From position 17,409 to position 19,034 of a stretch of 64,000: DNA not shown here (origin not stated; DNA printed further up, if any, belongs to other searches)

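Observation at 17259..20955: Compact TOMM/LAP (thiazole/oxazole-modified peptide) RiPP biosynthetic cluster: precursor - YcaO - SagB dehydrogenase - M16 peptidase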

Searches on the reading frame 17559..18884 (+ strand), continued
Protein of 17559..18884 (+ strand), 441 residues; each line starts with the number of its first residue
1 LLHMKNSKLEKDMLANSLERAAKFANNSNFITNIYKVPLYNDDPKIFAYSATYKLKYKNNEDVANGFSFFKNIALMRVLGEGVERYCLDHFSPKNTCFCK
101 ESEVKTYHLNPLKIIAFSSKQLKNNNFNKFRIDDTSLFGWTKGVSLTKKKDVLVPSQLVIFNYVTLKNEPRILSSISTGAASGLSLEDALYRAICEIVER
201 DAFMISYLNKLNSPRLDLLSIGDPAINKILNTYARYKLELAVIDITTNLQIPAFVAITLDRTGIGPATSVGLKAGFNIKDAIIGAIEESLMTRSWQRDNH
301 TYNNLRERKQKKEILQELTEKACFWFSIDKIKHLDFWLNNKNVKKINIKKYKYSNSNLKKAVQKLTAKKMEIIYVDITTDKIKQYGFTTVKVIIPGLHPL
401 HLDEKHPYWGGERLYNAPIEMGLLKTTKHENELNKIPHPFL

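Call 34: search_protein_families(library=ncbifam, proteins=[L025:4902-5972:+, L032:675-1901:+, L019:4851-5804:+, L039:4812-5777:+, L030:473-1021:+, L030:3013-3531:+, L012:8131-8784:+], max_evalue=0.01)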
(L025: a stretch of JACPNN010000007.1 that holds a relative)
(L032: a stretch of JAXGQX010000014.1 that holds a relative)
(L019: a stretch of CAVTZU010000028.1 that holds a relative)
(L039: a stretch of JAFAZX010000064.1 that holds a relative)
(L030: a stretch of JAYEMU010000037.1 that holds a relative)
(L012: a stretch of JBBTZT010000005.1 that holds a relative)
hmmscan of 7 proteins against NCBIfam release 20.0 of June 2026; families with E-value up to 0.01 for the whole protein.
L025:4902-5972:+ (356 aa): 7 families
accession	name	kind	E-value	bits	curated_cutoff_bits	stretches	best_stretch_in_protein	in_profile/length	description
TIGR03603.1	cyclo_dehy_ocin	subfamily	5.5e-13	49.3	187.65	1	206-351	150-295/319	thiazole/oxazole-forming peptide maturase, SagC family component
TIGR03882.1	cyclo_dehyd_2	equivalog_domain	2.5e-10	40.8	36.9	1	237-353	2-117/164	TOMM precursor leader peptide-binding protein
TIGR02356.1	adenyl_thiF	equivalog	1e-05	25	275.25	0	206-276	109-175/203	thiazole biosynthesis adenylyltransferase ThiF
NF004281.0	PRK05690.1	subfamily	0.00078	18.7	266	1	191-352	104-249/250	molybdopterin-synthase adenylyltransferase MoeB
NF043037.1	ThreonDh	equivalog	0.0015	18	350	1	142-189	2-49/297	L-threonate dehydrogenase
NF000244.1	MecI_of_mecC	exception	0.0018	18.2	250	0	153-220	29-96/125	mecC-type methicillin resistance repressor MecI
TIGR03693.1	ocin_ThiF_like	hypoth_equivalog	0.0035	15.7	561.9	1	68-263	46-259/637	putative thiazole-containing bacteriocin maturation protein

L032:675-1901:+ (408 aa): 18 families
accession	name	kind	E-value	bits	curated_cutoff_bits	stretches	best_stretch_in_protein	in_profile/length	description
TIGR02356.1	adenyl_thiF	equivalog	4.2e-19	68.7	275.25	1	151-307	13-166/203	thiazole biosynthesis adenylyltransferase ThiF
NF004281.0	PRK05690.1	subfamily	6.3e-17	61.6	266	1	154-395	27-249/250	molybdopterin-synthase adenylyltransferase MoeB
NF006444.0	PRK08762.1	equivalog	4.5e-16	58.5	449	1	151-398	139-371/387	molybdopterin-synthase adenylyltransferase MoeB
TIGR03603.1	cyclo_dehy_ocin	subfamily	3.6e-15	56.5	187.65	1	251-398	154-299/319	thiazole/oxazole-forming peptide maturase, SagC family component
TIGR02355.1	moeB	equivalog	9.2e-15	54.7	376.55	1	154-394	19-240/240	molybdopterin-synthase adenylyltransferase MoeB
TIGR03882.1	cyclo_dehyd_2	equivalog_domain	2.4e-14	53.9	36.9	1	278-397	2-119/164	TOMM precursor leader peptide-binding protein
NF004111.0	PRK05600.1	equivalog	9.6e-13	48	437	1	150-385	32-252/371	ThiF family adenylyltransferase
NF047750.1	SAMPActivE1UbaA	equivalog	7.3e-12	45.2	450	1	154-396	27-250/270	SAMP-activating enzyme E1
NF009123.0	PRK12475.1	subfamily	3.7e-11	42.9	510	1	146-306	11-170/338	MoeB/ThiF family adenylyltransferase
NF006077.0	PRK08223.1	equivalog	8.1e-08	31.6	266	1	156-313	25-181/296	hypothetical protein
NF006204.0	PRK08328.1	equivalog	5.9e-07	29.3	339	1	154-300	22-166/231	hypothetical protein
NF011424.0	PRK14851.1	subfamily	3.2e-06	25.4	1170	1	153-291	37-175/679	hypothetical protein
NF006395.0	PRK08644.1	equivalog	7.3e-06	25.7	159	1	157-254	28-124/215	sulfur carrier protein ThiS adenylyltransferase ThiF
NF005902.0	PRK07878.1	equivalog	1.4e-05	24.2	647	1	157-392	40-261/392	adenylyltransferase/sulfurtransferase MoeZ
NF058523.1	6A-MBL_cap2_3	equivalog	5.3e-05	21.9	320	1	159-192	298-331/665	anti-phage 6A-MBL system cap2_3 protein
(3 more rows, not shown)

L019:4851-5804:+ (317 aa): 16 families
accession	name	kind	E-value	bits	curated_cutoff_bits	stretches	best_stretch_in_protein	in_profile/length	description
TIGR02356.1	adenyl_thiF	equivalog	3.6e-19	69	275.25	1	115-271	15-172/203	thiazole biosynthesis adenylyltransferase ThiF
NF004281.0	PRK05690.1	subfamily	1.4e-13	50.6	266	1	116-267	27-180/250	molybdopterin-synthase adenylyltransferase MoeB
NF006444.0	PRK08762.1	equivalog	2.5e-11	42.9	449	1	116-268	142-298/387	molybdopterin-synthase adenylyltransferase MoeB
NF009123.0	PRK12475.1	subfamily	1.5e-10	40.9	510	1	115-265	18-171/338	MoeB/ThiF family adenylyltransferase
NF047750.1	SAMPActivE1UbaA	equivalog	1.6e-10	40.8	450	1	115-267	26-178/270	SAMP-activating enzyme E1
TIGR02355.1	moeB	equivalog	1.7e-10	40.7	376.55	1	115-264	18-169/240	molybdopterin-synthase adenylyltransferase MoeB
TIGR02354.1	thiF_fam2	equivalog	3.3e-09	36.9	152.2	1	117-211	17-114/200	thiamine biosynthesis protein ThiF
NF006395.0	PRK08644.1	equivalog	1.7e-08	34.4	159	1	116-216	25-128/215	sulfur carrier protein ThiS adenylyltransferase ThiF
NF006204.0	PRK08328.1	equivalog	2.9e-07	30.3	339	1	114-272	20-180/231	hypothetical protein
NF005902.0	PRK07878.1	equivalog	1.9e-06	27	647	1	116-250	37-173/392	adenylyltransferase/sulfurtransferase MoeZ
TIGR03603.1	cyclo_dehy_ocin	subfamily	1e-05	25.4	187.65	1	109-267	61-212/319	thiazole/oxazole-forming peptide maturase, SagC family component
NF005646.0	PRK07411.1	equivalog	1.8e-05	24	633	1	113-267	30-185/390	molybdopterin-synthase adenylyltransferase MoeB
NF004111.0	PRK05600.1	equivalog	0.0001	21.6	437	1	115-249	35-171/371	ThiF family adenylyltransferase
TIGR03693.1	ocin_ThiF_like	hypoth_equivalog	0.00057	18.3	561.9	1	15-262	23-259/637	putative thiazole-containing bacteriocin maturation protein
NF058523.1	6A-MBL_cap2_3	equivalog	0.00097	17.8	320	1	120-158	297-335/665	anti-phage 6A-MBL system cap2_3 protein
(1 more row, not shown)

L039:4812-5777:+ (321 aa): 23 families
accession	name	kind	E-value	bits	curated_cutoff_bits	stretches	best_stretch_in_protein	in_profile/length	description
TIGR02356.1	adenyl_thiF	equivalog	2.1e-23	82.8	275.25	1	56-213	12-165/203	thiazole biosynthesis adenylyltransferase ThiF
NF006444.0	PRK08762.1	equivalog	1.4e-22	79.9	449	1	56-306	138-371/387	molybdopterin-synthase adenylyltransferase MoeB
NF004281.0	PRK05690.1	subfamily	1.8e-22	79.8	266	1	59-303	26-249/250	molybdopterin-synthase adenylyltransferase MoeB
TIGR03882.1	cyclo_dehyd_2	equivalog_domain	3.8e-19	69.5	36.9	1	186-315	3-127/164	TOMM precursor leader peptide-binding protein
TIGR02355.1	moeB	equivalog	4.7e-18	65.5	376.55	1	60-302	19-240/240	molybdopterin-synthase adenylyltransferase MoeB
TIGR03603.1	cyclo_dehy_ocin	subfamily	9.4e-18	65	187.65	1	156-307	152-306/319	thiazole/oxazole-forming peptide maturase, SagC family component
NF047750.1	SAMPActivE1UbaA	equivalog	1.8e-17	63.6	450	1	56-303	23-249/270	SAMP-activating enzyme E1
NF009123.0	PRK12475.1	subfamily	2.9e-16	59.7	510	1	40-212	3-169/338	MoeB/ThiF family adenylyltransferase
NF004111.0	PRK05600.1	equivalog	1.4e-14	54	437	1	56-167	32-142/371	ThiF family adenylyltransferase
NF006204.0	PRK08328.1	equivalog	2.4e-13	50.2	339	1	35-205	3-164/231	hypothetical protein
NF005902.0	PRK07878.1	equivalog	3e-13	49.4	647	1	58-208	35-180/392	adenylyltransferase/sulfurtransferase MoeZ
NF006395.0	PRK08644.1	equivalog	9.7e-12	45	159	1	56-174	21-137/215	sulfur carrier protein ThiS adenylyltransferase ThiF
TIGR02354.1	thiF_fam2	equivalog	4.8e-10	39.7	152.2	1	55-176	11-130/200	thiamine biosynthesis protein ThiF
NF058523.1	6A-MBL_cap2_3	equivalog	1.8e-09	36.7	320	1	61-161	295-396/665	anti-phage 6A-MBL system cap2_3 protein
TIGR01408.1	Ube1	subfamily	1.6e-08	32.8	750.05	1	56-160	15-114/1008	ubiquitin-activating enzyme E1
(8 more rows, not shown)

L030:473-1021:+ (182 aa): 0 families

L030:3013-3531:+ (172 aa): 0 families

L012:8131-8784:+ (217 aa): 12 families
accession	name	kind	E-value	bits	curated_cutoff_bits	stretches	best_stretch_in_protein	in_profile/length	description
TIGR03162.1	ribazole_cobC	equivalog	3.2e-16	59.3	162.9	1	3-161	1-156/176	alpha-ribazole phosphatase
NF045917.1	PhserinePhPspA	equivalog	2.6e-15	56.7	350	1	3-209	4-201/211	phosphoserine phosphatase PspA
NF005567.0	PRK07238.1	equivalog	8.9e-15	54.9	326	1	4-208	181-377/378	bifunctional RNase H/acid phosphatase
NF038349.1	dPGM_arch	equivalog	9.9e-11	41.9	225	1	3-162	1-150/194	2,3-diphosphoglycerate-dependent phosphoglycerate mutase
NF011580.0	PRK15004.1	equivalog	1.5e-10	41.5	250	1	1-160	1-160/203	adenosylcobalamin/alpha-ribazole phosphatase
NF002901.0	PRK03482.1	equivalog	6.9e-08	32.4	261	1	3-208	4-205/215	2,3-diphosphoglycerate-dependent phosphoglycerate mutase GpmB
TIGR00249.1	sixA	equivalog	5.9e-07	29.5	74.5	1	1-82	1-83/154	phosphohistidine phosphatase SixA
TIGR01258.1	pgm_1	subfamily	2.4e-05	23.9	81.7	1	4-107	4-112/245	2,3-bisphosphoglycerate-dependent phosphoglycerate mutase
NF009993.0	PRK13462.1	equivalog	8.1e-05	22.4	226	1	3-159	8-157/203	acid phosphatase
NF009994.0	PRK13463.1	equivalog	9e-05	22.3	277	1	22-208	26-202/203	phosphoserine phosphatase 1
TIGR03848.1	MSMEG_4193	subfamily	0.00055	19.4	203.85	1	3-194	2-190/204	MSMEG_4193 family putative phosphomutase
NF002217.0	PRK01112.1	equivalog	0.00073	19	320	0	78-160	110-192/228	2,3-bisphosphoglycerate-dependent phosphoglycerate mutase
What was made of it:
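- The E1-like C protein (TIGR03882 above cut-off, call 34) is directly upstream of YcaO in 40 distant-relative loci.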

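Call 39: search_solved_structures(query=window:17568-18884:+, max_evalue=1e-15, show_alignments=2)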
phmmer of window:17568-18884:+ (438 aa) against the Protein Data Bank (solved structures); distinct sequences matched with E-value up to 1e-15: 3.
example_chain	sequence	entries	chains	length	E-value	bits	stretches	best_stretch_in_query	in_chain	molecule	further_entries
7u58_A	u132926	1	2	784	2e-21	79.7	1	128-436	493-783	MusD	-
4v1t_A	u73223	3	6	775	1.8e-19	73.3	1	128-437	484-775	LYND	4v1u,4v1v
4bs9_A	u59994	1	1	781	6.6e-19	71.4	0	126-285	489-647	TRUD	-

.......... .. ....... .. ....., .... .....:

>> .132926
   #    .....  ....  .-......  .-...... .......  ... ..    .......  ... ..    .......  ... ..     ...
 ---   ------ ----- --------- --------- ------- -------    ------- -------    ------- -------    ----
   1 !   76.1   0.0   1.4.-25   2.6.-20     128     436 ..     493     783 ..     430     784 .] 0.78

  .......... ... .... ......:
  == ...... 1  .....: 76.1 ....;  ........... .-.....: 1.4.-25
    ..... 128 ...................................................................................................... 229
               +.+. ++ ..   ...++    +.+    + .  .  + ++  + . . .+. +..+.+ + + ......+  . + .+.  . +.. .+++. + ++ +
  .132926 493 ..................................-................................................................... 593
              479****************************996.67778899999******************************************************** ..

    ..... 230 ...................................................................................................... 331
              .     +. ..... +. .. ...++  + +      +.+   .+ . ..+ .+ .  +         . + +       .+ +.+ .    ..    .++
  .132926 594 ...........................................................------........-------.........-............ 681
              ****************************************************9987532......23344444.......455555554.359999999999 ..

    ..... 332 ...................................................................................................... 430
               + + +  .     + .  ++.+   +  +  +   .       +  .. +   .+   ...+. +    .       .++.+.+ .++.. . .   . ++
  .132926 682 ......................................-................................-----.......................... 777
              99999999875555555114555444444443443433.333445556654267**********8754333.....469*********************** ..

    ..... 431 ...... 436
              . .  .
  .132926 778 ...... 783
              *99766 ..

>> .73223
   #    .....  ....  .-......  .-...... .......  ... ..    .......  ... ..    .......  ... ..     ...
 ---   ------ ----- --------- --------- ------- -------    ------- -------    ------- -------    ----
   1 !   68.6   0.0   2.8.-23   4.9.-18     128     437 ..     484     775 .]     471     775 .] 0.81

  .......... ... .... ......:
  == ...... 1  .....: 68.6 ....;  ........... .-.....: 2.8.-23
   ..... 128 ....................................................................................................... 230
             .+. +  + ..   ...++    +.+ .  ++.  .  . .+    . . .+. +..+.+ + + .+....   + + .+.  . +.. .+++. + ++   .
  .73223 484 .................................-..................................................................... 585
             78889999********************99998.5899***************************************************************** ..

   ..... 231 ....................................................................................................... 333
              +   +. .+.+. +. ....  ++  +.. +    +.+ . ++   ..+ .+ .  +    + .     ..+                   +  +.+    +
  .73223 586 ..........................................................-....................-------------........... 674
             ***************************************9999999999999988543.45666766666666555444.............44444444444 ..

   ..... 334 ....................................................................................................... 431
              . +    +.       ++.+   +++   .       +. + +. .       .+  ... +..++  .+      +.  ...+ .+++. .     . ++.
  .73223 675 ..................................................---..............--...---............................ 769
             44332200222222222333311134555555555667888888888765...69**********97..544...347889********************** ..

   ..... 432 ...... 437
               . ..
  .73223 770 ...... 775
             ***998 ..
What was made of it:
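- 17568..18884 (+): YcaO cyclodehydratase (D protein), 438 aa from ATG (an in-frame TTG at 17559 gives 441 aa); YcaO domain only, with no fused E1/RRE domain. The C-terminal IPHPFL aligns to the C-terminal end of LynD (call 39).
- Closest known: Cyanobactin/muscoride heterocyclases. Same: The C-terminal Pro-rich end aligns (call 39).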

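Call 46: predict_structure(alignment_id=A1)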
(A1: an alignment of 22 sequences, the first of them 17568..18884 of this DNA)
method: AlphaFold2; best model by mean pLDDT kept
length: 438 residues; sequences in the alignment: 22
mean_pLDDT: 81.7   pTM: 0.87
mean pLDDT of the five models: 81.7, 81.3, 80.7, 79.7, 73.9
residues with pLDDT >= 90: 172; 70-90: 177; 50-70: 59; < 50: 30
segments of 3 or more residues with pLDDT < 50: 1-3, 297-299, 301-321
pLDDT, mean of each block of 10 residues (from residue 1): 59 84 81 68 82 70 88 90 87 90 89 84 84 90 94 82 74 74 94 94 92 92 91 89 96 83 77 93 84 52 45 42 64 87 73 87 95 92 93 79 81 95 92 61
secondary structure, 60 per line:
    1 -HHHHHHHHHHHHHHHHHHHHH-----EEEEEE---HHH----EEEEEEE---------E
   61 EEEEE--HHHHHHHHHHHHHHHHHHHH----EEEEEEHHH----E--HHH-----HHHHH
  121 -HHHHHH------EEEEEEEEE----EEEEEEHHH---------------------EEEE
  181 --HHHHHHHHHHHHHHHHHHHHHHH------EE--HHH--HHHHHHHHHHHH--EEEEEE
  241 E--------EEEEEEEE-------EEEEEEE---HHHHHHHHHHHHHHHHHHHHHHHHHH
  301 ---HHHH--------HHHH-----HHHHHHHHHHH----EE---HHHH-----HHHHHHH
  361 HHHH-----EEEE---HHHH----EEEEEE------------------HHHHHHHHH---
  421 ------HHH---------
elements in order: H2-22 E28-33 E44-50 E60-65 H68-87 E92-97 H116-120 H122-127 E134-142 E147-152 E177-180 H183-205 H221-232 E235-241 E250-257 E265-271 H275-300 H304-307 H316-319 H325-335 H345-348 H354-364 E370-373 H377-380 E385-390 H409-417

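Call 48: fold_search(model_id=the predicted structure, library=pdb)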
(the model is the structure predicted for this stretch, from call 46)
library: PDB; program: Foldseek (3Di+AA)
matches with E <= 10: 196; with E <= 0.001: 41
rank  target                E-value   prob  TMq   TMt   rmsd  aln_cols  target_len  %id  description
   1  4v1v_A                1.9e-28  1.00  0.78  0.47   4.3       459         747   22  Heterocyclase in complex with substrate and Cofactor (released 2015-01-14)
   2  4v1v_B                6.3e-27  1.00  0.79  0.48   4.4       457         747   21  Heterocyclase in complex with substrate and Cofactor (released 2015-01-14)
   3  4v1t_A                1.8e-26  1.00  0.75  0.45   5.0       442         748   22  Heterocyclase in complex with substrate and Cofactor (released 2015-01-14)
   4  4v1u_A                3.1e-26  1.00  0.76  0.46   4.8       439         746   23  Heterocyclase in complex with substrate and Cofactor (released 2015-01-14)
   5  7u58_A                3.1e-26  1.00  0.75  0.52   4.0       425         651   23  YcaO-mediated ATP-dependent peptidase activity in ribosomal peptide biosynthesis (released 2022-11-02)
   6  4v1u_B                1.0e-25  1.00  0.77  0.47   5.0       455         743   21  Heterocyclase in complex with substrate and Cofactor (released 2015-01-14)
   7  4v1t_B                6.6e-25  1.00  0.74  0.44   5.4       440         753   22  Heterocyclase in complex with substrate and Cofactor (released 2015-01-14)
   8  7u58_B                1.8e-24  1.00  0.75  0.53   4.1       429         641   22  YcaO-mediated ATP-dependent peptidase activity in ribosomal peptide biosynthesis (released 2022-11-02)
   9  4bs9                  2.9e-22  1.00  0.64  0.42   5.7       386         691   23  Structure of the heterocyclase TruD (released 2013-11-06)
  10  6peu_B                2.6e-20  1.00  0.69  0.78   4.5       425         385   18  Structure of YcaO enzyme from Methanocaldococcus jannaschii in complex with peptide (released 2019-11-06)
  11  6peu_A                5.6e-20  1.00  0.68  0.77   4.9       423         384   18  Structure of YcaO enzyme from Methanocaldococcus jannaschii in complex with peptide (released 2019-11-06)
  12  6peu_C                7.4e-20  1.00  0.66  0.75   5.2       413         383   19  Structure of YcaO enzyme from Methanocaldococcus jannaschii in complex with peptide (released 2019-11-06)
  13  6peu_D                2.7e-19  1.00  0.66  0.75   5.4       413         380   20  Structure of YcaO enzyme from Methanocaldococcus jannaschii in complex with peptide (released 2019-11-06)
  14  6pe3                  1.2e-18  1.00  0.66  0.77   4.5       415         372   18  Structure of YcaO enzyme from Methanocaldococcus jannaschii in complex with ATP (released 2020-01-08)
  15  4q86_F                3.8e-16  1.00  0.56  0.44   9.8       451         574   13  YcaO with AMP Bound (released 2014-08-13)
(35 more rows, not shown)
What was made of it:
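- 17568..18884 (+): The AF2 model (pLDDT 81.7) aligns over its full length to the YcaO domains of LynD/MusD, TMq 0.75-0.79 (calls 46, 48).
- The YcaO model aligns over its full length to YcaO domains (call 48).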
